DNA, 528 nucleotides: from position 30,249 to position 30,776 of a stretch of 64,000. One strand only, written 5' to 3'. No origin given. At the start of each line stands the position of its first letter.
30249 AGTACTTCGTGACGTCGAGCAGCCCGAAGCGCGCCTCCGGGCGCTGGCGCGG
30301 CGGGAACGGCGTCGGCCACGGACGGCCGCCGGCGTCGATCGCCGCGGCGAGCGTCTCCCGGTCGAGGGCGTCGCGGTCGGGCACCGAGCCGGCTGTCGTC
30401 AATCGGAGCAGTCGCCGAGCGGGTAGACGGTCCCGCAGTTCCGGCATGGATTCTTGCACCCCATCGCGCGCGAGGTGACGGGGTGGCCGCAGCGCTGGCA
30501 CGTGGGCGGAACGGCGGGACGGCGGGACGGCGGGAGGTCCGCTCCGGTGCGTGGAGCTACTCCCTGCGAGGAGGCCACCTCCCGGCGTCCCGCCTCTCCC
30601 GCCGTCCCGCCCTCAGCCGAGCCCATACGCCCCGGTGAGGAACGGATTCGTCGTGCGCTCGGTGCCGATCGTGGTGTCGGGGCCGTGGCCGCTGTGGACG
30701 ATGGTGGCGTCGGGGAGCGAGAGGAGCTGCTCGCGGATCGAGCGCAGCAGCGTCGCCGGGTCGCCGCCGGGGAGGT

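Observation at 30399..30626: Unannotated Cys-rich micro-ORF coupled to the GT4 start and overlapping a repeat element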

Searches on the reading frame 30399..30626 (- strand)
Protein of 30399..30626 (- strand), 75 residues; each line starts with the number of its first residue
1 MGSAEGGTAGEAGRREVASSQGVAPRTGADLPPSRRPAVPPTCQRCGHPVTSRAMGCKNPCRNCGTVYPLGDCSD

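Call 4: search_protein_families(library=pfam, proteins=[window:30399-30626:-], max_evalue=1)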
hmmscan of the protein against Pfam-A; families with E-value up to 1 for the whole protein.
window:30399-30626:- (75 aa): 8 families
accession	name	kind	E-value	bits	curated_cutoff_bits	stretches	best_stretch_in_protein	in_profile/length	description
PF24331.1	Phage_zn_bind_7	-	0.0049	17.2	27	1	40-58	10-28/28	Mycobacterial phage zinc binding domain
PF05191.20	ADK_lid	-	0.0083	16.4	26.6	1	35-54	16-35/36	Adenylate kinase, active site lid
PF13248.11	Zn_ribbon_3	-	0.013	15.4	27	1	43-67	5-25/26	zinc-ribbon domain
PF13240.11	Zn_Ribbon_1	-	0.02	15.1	25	0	61-69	2-10/23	zinc-ribbon domain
PF24444.1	DUF7563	-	0.025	14.5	27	1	41-53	2-14/39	Family of unknown function (DUF7563)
PF18687.6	DUF5637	-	0.036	14.5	31.3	1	58-73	13-28/33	Family of unknown function (DUF5637)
PF18439.7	zf_UBZ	-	0.29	11.3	25.6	1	42-55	4-17/32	Ubiquitin-Binding Zinc Finger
PF14952.11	zf-tcix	-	0.57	10.2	31.2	0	43-67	13-35/42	Putative treble-clef, zinc-finger, Zn-binding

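Call 5: search_protein_families(library=ncbifam, proteins=[window:30399-30626:-], max_evalue=1)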
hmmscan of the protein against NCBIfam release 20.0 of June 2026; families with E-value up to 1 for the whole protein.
window:30399-30626:- (75 aa): 1 family
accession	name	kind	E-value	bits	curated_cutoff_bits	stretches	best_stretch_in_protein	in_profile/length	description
NF011453.0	PRK14873.1-3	equivalog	0.19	9.8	812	1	39-74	395-430/653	primosome assembly protein PriA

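Call 24: search_protein_representatives(alignment_id=A1)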
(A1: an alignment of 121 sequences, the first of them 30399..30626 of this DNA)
Query: 121 sequences, 57 profile positions. Proteins with E-value up to 0.001 (for the whole library): 87; up to 1e-10: 39; up to 1e-30: 1. The best 87 are listed.
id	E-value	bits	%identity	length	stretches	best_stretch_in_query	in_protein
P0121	8.4e-68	240.6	-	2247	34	19-36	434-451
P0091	5.8e-22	93.8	-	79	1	13-57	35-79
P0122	2.7e-21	91.6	-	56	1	10-57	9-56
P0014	7.0e-21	90.3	-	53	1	10-57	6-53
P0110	1.0e-20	89.8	-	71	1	11-57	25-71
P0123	2.4e-20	88.6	-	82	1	8-57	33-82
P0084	5.0e-20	87.6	-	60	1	10-57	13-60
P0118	6.9e-20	87.1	-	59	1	12-57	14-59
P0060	1.1e-19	86.5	-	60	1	10-57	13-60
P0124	1.7e-19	85.9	-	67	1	11-57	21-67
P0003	3.0e-19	85.1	-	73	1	12-57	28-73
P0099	3.2e-19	85.0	-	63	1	12-57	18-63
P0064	4.7e-19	84.5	-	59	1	14-57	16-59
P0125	6.1e-19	84.1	-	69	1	10-57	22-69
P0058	6.1e-19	84.1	-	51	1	20-57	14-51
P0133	6.1e-17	77.7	-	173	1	18-57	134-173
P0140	8.3e-15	70.8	-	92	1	14-57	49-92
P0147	8.8e-13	64.4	-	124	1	30-57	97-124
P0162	2.5e-07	46.9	-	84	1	15-57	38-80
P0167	7.3e-07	45.4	-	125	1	11-57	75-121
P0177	4.9e-06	42.8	-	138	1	17-57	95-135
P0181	1.0e-05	41.7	-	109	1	10-57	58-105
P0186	2.9e-05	40.3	-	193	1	19-57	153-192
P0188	1.4e-04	38.0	-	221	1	13-57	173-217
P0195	8.7e-04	35.6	-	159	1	11-57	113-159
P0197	9.1e-04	35.5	-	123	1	21-57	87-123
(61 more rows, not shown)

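Call 36: predict_structure(alignment_id=A1)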
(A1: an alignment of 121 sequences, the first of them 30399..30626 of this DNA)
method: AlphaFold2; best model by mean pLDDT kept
length: 75 residues; sequences in the alignment: 121
mean_pLDDT: 63.2   pTM: 0.32
mean pLDDT of the five models: 63.2, 63.1, 61.2, 59.7, 59.1
residues with pLDDT >= 90: 0; 70-90: 21; 50-70: 49; < 50: 5
segments of 3 or more residues with pLDDT < 50: 72-75
pLDDT, mean of each block of 10 residues (from residue 1): 56 56 57 65 79 64 72 48
secondary structure, 60 per line:
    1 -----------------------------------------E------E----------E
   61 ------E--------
elements in order:
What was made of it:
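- On Zinc-ribbon domains (Pfam Zn_Ribbon_1 PF13240, Zn_ribbon_3 PF13248, HVO_2753_ZBP PF07754): The hairpin scaffold is not confidently modelled: only four isolated one-residue bridges and pLDDT 63-79 (call 36).
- Tried and rejected: AlphaFold2 of the 75-aa protein gave pLDDT 63 (call 36).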

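Call 37: find_encoding_contigs(protein=P0186, flank=5000, max_places=2)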
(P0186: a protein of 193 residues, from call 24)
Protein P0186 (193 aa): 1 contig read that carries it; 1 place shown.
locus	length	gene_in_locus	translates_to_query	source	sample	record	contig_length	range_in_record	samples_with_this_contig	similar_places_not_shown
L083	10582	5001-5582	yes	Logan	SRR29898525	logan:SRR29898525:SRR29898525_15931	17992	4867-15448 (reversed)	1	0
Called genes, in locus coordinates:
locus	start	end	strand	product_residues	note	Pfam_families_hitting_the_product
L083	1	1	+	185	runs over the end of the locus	PF04542:Sigma70_r2, PF08281:Sigma70_r4_2, PF04545:Sigma70_r4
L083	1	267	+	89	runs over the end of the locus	PF13490:zf-HC2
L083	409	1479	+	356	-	PF05343:Peptidase_M42, PF01546:Peptidase_M20 (weak)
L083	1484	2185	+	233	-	PF01325:Fe_dep_repress, PF02742:Fe_dep_repr_C, PF04023:FeoA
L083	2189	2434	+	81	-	-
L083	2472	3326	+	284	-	PF02811:PHP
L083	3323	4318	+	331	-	PF00890:FAD_binding_2 (faint), PF01266:DAO (faint), PF01946:Thi4 (faint), PF03486:HI0933_like (faint), PF07992:Pyr_redox_2, PF13738:Pyr_redox_3, PF00070:Pyr_redox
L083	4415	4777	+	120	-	PF01521:Fe-S_biosyn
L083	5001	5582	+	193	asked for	PF00753:Lactamase_B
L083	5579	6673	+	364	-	PF01368:DHH, PF02272:DHHA1 (weak)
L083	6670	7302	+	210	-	PF01121:CoaE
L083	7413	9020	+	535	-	PF00209:SNF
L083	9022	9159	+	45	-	-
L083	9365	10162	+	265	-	PF02272:DHHA1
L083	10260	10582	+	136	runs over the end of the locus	-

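Call 38: find_encoding_contigs(protein=P0162, flank=5000, max_places=3)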
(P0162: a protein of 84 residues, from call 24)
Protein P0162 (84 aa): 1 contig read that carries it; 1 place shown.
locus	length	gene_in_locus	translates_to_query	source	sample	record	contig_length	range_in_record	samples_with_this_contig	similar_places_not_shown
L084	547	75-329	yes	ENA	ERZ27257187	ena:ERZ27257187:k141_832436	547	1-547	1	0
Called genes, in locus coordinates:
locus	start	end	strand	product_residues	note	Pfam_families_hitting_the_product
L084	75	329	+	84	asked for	-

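Call 39: list_cluster_members(proteins=[P0133, P0186, P0177, P0181, P0195, P0197, P0167, P0188, P0140, P0147])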
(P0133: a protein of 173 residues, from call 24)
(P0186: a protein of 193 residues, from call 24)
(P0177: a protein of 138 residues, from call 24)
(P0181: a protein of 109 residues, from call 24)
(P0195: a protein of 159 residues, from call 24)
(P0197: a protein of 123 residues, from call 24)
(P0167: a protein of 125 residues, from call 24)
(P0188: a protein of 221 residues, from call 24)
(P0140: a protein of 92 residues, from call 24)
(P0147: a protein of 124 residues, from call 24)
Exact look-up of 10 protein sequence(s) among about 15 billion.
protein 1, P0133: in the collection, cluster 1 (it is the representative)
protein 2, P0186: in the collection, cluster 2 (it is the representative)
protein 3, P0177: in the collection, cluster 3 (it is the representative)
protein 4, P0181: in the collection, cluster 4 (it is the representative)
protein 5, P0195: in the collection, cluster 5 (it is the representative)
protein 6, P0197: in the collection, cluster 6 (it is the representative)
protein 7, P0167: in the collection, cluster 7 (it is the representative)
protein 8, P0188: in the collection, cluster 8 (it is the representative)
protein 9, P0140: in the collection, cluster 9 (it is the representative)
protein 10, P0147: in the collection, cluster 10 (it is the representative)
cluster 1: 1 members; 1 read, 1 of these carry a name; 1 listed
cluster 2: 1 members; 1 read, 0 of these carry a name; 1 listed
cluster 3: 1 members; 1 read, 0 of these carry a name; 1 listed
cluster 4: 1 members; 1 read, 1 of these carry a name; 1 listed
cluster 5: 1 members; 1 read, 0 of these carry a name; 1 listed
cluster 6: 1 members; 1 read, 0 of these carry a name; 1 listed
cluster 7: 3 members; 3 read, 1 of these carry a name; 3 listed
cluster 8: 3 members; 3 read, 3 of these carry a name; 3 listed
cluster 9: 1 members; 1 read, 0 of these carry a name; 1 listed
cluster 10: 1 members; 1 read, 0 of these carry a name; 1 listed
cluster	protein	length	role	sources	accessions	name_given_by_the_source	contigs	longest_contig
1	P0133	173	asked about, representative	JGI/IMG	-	hydroxyacylglutathione hydrolase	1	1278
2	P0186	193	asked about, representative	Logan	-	-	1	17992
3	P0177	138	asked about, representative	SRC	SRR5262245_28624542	-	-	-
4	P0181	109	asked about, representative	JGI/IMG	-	hypothetical protein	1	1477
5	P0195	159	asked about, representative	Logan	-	-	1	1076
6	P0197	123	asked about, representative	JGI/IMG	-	-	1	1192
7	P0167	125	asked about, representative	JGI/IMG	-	hypothetical protein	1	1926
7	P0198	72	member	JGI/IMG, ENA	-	-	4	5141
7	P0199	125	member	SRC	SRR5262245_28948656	-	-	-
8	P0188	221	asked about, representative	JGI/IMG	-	hypothetical protein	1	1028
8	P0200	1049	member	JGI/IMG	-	SpoIID/LytB domain protein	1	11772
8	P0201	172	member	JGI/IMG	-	hypothetical protein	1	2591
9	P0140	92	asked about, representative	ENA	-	-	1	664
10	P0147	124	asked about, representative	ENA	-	-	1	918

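Call 40: find_encoding_contigs(protein=P0198, flank=5000, max_places=4)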
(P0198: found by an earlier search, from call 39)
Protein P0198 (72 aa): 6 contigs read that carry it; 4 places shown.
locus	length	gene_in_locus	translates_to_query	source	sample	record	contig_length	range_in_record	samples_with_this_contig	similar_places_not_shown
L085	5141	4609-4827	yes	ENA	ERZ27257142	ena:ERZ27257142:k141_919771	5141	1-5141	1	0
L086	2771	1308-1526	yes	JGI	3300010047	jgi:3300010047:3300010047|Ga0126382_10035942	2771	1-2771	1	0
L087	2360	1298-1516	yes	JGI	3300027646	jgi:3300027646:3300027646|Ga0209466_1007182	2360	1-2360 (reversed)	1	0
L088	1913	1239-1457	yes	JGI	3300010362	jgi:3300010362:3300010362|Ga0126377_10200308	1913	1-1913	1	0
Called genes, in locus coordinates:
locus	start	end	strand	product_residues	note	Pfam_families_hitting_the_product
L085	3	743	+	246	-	?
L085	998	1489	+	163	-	PF09346:SMI1_KNR4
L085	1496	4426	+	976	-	PF00905:Transpeptidase, PF08486:SpoIID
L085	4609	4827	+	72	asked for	-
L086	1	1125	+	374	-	?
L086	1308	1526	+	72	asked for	-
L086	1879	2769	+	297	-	?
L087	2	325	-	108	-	?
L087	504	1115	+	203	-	-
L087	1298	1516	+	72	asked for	-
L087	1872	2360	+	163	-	?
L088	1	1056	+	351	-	?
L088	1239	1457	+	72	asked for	-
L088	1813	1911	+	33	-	?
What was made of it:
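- More distant stand-alone relatives are not next to an MBL (L085-L088, call 40), so the module can also work in other contexts.
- Tried and rejected: Contexts of distant relatives were mostly on contigs too short to be informative (calls 38-40).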

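Call 41: search_solved_structures(query=A1, max_evalue=10, show_alignments=3)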
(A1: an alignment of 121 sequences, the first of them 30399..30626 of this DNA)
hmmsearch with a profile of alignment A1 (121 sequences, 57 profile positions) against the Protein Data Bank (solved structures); distinct sequences matched with E-value up to 10: 24.
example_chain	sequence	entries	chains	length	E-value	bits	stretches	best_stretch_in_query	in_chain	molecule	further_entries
9fhl_C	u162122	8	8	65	0.0017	21.8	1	17-49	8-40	Small zinc finger protein HVO-2753-like zinc-binding pocket domain-containing protein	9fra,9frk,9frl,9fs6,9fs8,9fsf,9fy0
4v7h_BY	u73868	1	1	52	0.21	15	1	16-34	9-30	60S ribosomal protein L37(A)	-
1ysh_D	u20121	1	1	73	0.27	14.7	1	10-49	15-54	ribosomal protein L37a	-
4v3p_Lm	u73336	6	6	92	0.31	14.5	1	9-49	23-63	60S ribosomal protein L37a, expressed | 60S ribosomal protein L43E | 60S ribosomal protein eL43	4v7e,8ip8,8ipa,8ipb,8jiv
7zok_A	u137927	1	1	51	0.59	13.6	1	18-38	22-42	Adventurous gliding motility protein X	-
9up5_A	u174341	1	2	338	0.67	13.4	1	14-51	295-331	Lipopolysaccharide assembly protein B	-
6tb3_AF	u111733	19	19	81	0.78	13.2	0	16-29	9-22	60S ribosomal protein L37-A | Large ribosomal subunit protein eL37A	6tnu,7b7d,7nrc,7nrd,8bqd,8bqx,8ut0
6i7o_AF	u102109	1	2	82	0.8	13.2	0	16-29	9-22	60S ribosomal protein L37-A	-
5ndg_O7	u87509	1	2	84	0.82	13.2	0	16-33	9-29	60S ribosomal protein L37-A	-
6woo_j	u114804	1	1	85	0.86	13.1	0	16-33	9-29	eL37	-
6t4q_Lj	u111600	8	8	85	0.86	13.1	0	16-33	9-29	60S ribosomal protein L37-A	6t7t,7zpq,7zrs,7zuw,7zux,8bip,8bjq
3j6x_77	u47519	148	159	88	0.88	13.1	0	16-33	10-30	60S ribosomal protein L37 | 60S ribosomal protein L37-A | 60S ribosomal protein rpL37 (L37e)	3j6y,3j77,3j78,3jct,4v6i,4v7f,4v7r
7uqz_j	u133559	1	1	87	0.88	13.1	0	16-29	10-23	60S ribosomal protein L37-A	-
7ob9_I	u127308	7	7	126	0.89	13.1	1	20-36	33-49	DNA-directed RNA polymerase I subunit RPA12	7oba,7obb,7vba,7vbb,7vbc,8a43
4u3m_O7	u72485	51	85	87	0.91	13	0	16-29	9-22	60S ribosomal protein L37-A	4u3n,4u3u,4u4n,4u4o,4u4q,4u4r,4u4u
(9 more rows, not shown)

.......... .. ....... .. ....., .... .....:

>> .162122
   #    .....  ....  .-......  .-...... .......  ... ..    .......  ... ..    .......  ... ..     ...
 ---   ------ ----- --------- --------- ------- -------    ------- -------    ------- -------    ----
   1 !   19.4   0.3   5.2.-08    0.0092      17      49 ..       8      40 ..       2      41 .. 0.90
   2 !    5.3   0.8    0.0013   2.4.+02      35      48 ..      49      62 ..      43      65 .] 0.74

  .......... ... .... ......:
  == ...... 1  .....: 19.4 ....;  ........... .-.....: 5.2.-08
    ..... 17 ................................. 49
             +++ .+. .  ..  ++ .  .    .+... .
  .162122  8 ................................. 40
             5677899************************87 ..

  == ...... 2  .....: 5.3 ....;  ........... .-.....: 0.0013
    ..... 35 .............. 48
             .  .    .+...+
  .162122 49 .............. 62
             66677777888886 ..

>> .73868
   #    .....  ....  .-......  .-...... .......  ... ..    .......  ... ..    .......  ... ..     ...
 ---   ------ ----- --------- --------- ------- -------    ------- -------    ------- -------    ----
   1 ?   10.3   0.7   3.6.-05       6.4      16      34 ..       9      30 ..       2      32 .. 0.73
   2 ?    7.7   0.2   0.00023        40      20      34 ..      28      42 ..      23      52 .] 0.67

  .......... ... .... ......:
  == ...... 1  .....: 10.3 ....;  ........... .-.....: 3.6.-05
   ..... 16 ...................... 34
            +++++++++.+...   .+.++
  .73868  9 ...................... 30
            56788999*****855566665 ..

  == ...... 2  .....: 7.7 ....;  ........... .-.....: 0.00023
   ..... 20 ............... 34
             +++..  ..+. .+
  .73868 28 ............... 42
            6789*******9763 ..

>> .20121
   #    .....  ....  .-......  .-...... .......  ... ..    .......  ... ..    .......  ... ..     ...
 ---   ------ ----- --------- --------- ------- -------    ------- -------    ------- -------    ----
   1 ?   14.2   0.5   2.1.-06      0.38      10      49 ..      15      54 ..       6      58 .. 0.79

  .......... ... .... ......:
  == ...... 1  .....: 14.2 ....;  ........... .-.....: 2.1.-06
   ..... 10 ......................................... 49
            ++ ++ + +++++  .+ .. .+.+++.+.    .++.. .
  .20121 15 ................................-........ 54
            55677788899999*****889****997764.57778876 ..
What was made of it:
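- Closest known: HVO_2753-like small zinc finger proteins. Same: They share two CxxCG / CPxCG knuckles about 14 residues apart in a protein of about 50-65 aa, with profile-to-sequence E 0.0017 (call 41).
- The best PDB profile hit is the HVO_2753-like small zinc finger protein (E 0.0017), which aligns both knuckles (call 41).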

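Call 46: find_homologous_proteins(query=P0186, max_evalue=1e-20)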
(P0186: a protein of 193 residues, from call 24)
Query P0186 (193 aa): 7528 proteins with E <= 1e-20 among 8000 candidates; the best 120 are listed.
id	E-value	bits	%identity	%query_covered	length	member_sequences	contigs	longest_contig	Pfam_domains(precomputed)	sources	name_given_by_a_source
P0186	1.1e-127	442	100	100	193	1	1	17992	PF00753.34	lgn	-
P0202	2.1e-107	376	86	99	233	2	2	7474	PF12706.14,PF00753.34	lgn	-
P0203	6.0e-75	270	67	99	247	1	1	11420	PF12706.14,PF00753.34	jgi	-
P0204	7.2e-74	266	66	99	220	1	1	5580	PF12706.14,PF00753.34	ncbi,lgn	-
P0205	6.6e-73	263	64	99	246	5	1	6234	PF12706.14,PF00753.34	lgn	-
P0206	3.9e-72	261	63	99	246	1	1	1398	PF12706.14,PF00753.34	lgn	-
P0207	6.7e-72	260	64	99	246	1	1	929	PF12706.14,PF00753.34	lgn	-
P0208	1.2e-71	259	62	100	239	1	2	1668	PF12706.14,PF00753.34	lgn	-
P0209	1.4e-71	259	63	99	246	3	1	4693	PF00753.34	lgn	-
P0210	1.9e-71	258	64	99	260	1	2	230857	PF12706.14,PF00753.34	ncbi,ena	-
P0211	3.6e-71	257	64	99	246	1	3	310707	PF12706.14,PF00753.34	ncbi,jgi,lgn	-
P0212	4.9e-70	254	61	99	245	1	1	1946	PF12706.14,PF00753.34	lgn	-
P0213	5.2e-69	250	63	100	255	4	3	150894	PF12706.14,PF23023.2,PF00753.34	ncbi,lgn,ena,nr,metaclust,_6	ncbi:MAG: MBL fold metallo-hydrolase [Gemmatimonadetes bacterium]|nr:MBL fold metallo-hydrolase [Gem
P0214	7.0e-69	250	62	99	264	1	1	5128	PF12706.14,PF00753.34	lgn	-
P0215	1.7e-68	249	63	99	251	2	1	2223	PF12706.14,PF23023.2,PF00753.34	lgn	-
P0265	1.9e-56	209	55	99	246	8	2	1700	PF12706.14,PF23023.2,PF00753.34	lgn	-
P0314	6.5e-54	201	52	99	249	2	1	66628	PF12706.14,PF00753.34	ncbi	ncbi:MAG TPA: MBL fold metallo-hydrolase [Gemmatimonadales bacterium]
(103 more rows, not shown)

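Call 53: fold_search(model_id=the predicted structure, library=pdb)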
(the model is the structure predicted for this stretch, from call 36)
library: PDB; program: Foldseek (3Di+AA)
matches with E <= 10: 39; with E <= 0.001: 0
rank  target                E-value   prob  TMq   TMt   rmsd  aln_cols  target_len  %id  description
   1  5xob                  9.6e-01  0.41  0.30  0.06   2.5        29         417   31  Crystal structure of apo TiaS (tRNAIle2 agmatidine synthetase) (released 2018-08-29)
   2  4rvz                  1.1e+00  0.38  0.29  0.06   2.6        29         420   31  Crystal structure of tRNA fluorescent labeling enzyme (released 2015-03-11)
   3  6skf_Bg               2.2e+00  0.25  0.30  0.28   2.5        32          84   25  Cryo-EM Structure of T. kodakarensis 70S ribosome (released 2020-07-29)
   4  5nus_B                2.5e+00  0.07  0.17  0.17   6.1        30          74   27  Structure of a minimal complex between p44 and p34 from Chaetomium thermophilum (released 2017-10-18)
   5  7oqy_Y                2.7e+00  0.35  0.29  0.24   2.1        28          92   25  Cryo-EM structure of the cellular negative regulator TFS4 bound to the archaeal RNA polymerase (released 2021-08-25)
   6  7qca_LPP              2.7e+00  0.21  0.30  0.27   2.6        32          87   28  Spraguea lophii ribosome (released 2022-11-30)
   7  5w5y_I                2.9e+00  0.35  0.35  0.39   2.4        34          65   24  RNA polymerase I Initial Transcribing Complex (released 2017-07-26)
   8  6hlq_I                2.9e+00  0.33  0.36  0.25   4.9        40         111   20  Yeast RNA polymerase I* elongation complex bound to nucleotide analog GMPCPP (released 2019-04-03)
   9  9znf_Ad               2.9e+00  0.21  0.31  0.27   2.8        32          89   28  Cryo-EM structure of the Methanosarcina acetivorans 70S ribosome in complex with SriA and SriB (released 2026-01-28)
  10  9qf4_Be               3.1e+00  0.23  0.33  0.30   2.4        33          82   30  Structure of P. furiosus 70S ribosome grown at 95 degC (released 2025-11-05)
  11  9bh5_Cp               3.1e+00  0.21  0.30  0.27   2.1        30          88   30  High-resolution C. elegans 80S ribosome structure - class 1 (released 2024-09-04)
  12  7qgg_q                3.3e+00  0.20  0.31  0.26   2.3        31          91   29  Neuronal RNA granules are ribosome complexes stalled at the pre-translocation state (released 2022-10-26)
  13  9qf5_Be               3.6e+00  0.20  0.30  0.28   2.6        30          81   30  Structure of P. furiosus 70S ribosome grown at 102deg (released 2025-11-05)
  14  5isy_C                3.8e+00  0.23  0.29  0.10   2.5        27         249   26  Crystal structure of Nudix family protein with NAD (released 2016-09-14)
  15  5iw4_B                3.8e+00  0.21  0.29  0.09   2.6        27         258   26  Crystal structure of E. coli NudC in complex with NAD (released 2016-07-13)
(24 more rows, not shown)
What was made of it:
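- The non-significant Foldseek hits are mostly zinc-ribbon modules (call 53).
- Tried and rejected: Foldseek of that model against the PDB found nothing at E<=0.001; the weak hits are mostly zinc ribbons (call 53).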

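Call 59: predict_structure(alignment_id=A2)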
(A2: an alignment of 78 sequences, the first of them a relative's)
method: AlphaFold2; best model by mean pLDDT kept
length: 246 residues; sequences in the alignment: 78
mean_pLDDT: 91.8   pTM: 0.84
mean pLDDT of the five models: 91.8, 91.5, 91.3, 90.4, 89.8
residues with pLDDT >= 90: 197; 70-90: 29; 50-70: 15; < 50: 5
segments of 3 or more residues with pLDDT < 50: 241-243
pLDDT, mean of each block of 10 residues (from residue 1): 94 94 98 96 98 99 96 98 98 92 91 98 98 98 98 95 95 97 98 97 89 74 63 77 45
secondary structure, 60 per line:
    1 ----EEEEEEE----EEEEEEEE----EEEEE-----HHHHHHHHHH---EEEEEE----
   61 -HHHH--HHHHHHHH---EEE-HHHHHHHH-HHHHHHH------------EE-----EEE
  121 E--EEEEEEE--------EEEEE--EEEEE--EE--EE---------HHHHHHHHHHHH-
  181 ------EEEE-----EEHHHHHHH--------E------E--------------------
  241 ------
elements in order: E5-11 E16-23 E28-32 H38-47 E51-56 H62-65 H68-75 E79-81 H83-90 H92-98 E118-121 E124-130 E139-143 E146-150 H168-179 E187-190 H198-204
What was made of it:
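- AlphaFold models the module with only moderate confidence: pLDDT 63-79 alone (call 36), and 63-77 with the last 5 residues below 50 in the fused protein (call 59).
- Tried and rejected: AlphaFold2 of the fused protein P0265 modelled the MBL domain above pLDDT 90 but the module only at 63-77 (call 59).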
